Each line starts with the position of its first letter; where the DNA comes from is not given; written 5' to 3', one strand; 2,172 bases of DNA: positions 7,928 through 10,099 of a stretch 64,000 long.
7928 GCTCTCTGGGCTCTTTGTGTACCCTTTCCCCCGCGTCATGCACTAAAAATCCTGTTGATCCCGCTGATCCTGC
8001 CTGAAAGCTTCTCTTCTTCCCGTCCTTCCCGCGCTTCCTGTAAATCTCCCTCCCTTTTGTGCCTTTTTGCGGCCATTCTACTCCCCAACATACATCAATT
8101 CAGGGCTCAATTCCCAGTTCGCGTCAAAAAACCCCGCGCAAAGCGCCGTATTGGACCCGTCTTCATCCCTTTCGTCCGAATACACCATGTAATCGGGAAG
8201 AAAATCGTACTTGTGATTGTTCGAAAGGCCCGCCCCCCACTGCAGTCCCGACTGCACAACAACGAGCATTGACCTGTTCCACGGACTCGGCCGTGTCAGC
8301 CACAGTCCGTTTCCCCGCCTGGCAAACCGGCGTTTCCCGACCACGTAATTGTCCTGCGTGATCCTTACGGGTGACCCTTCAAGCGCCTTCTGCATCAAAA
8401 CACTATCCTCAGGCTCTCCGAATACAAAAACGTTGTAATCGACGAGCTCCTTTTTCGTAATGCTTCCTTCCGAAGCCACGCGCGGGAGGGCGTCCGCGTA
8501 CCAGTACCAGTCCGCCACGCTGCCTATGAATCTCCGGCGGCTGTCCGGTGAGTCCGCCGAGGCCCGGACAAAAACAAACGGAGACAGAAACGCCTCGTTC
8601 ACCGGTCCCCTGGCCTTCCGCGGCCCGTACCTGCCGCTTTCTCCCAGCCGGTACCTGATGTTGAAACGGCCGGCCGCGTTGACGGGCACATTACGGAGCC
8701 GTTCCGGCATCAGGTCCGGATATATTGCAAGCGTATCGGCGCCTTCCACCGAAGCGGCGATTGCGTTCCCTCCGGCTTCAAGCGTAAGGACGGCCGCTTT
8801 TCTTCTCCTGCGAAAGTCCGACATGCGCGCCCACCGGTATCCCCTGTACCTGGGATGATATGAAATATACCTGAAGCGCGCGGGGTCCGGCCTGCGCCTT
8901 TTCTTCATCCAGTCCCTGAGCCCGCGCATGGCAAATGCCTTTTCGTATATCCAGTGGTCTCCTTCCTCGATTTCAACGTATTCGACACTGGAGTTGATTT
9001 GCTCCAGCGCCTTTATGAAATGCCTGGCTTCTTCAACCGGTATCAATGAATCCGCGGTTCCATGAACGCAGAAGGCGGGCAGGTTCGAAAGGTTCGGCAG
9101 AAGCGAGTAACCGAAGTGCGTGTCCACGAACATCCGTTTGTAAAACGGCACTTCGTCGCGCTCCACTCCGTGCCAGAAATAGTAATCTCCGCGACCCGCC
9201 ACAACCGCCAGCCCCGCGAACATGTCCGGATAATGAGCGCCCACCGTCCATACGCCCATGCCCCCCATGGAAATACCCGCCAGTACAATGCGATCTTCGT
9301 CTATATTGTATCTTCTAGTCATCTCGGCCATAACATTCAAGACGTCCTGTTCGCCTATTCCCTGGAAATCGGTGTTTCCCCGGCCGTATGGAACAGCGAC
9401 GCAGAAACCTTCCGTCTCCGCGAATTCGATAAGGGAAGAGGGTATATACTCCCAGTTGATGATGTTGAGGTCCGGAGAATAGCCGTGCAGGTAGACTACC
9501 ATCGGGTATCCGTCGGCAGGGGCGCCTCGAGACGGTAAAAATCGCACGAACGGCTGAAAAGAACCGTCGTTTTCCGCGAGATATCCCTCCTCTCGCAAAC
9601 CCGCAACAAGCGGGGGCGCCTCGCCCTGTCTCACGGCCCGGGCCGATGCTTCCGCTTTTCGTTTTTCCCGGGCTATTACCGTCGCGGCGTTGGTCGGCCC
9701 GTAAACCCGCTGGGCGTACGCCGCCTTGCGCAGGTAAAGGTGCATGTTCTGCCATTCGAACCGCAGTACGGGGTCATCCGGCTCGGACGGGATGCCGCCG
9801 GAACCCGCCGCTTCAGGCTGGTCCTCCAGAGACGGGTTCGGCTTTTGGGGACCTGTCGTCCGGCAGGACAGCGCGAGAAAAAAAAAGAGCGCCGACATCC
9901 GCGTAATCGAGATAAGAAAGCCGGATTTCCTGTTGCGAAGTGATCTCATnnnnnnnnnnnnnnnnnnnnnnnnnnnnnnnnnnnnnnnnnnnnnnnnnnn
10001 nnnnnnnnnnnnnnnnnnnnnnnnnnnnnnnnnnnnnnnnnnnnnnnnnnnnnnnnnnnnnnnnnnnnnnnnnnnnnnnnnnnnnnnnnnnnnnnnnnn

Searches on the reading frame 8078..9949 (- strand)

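Call 65: search_protein_families(library=pfam, proteins=[window:8078-9949:-], max_evalue=0.001)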
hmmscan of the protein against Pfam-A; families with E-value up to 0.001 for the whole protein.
window:8078-9949:- (623 aa): 5 families
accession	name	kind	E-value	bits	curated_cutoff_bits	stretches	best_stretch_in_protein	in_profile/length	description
PF00326.27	Peptidase_S9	-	4.2e-13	49.7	22.6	1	201-343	46-198/213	Prolyl oligopeptidase family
PF00561.26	Abhydrolase_1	-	4.2e-06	27.1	25.8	0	173-252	19-102/245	alpha/beta hydrolase fold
PF12146.15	Hydrolase_4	-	4.7e-06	26.5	27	0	202-251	61-108/239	Serine aminopeptidase, S33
PF00756.26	Esterase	-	6e-05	23.4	22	1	182-253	81-149/251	Putative esterase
PF02230.22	Abhydrolase_2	-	0.0002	21.7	23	0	288-339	153-206/217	Phospholipase/Carboxylesterase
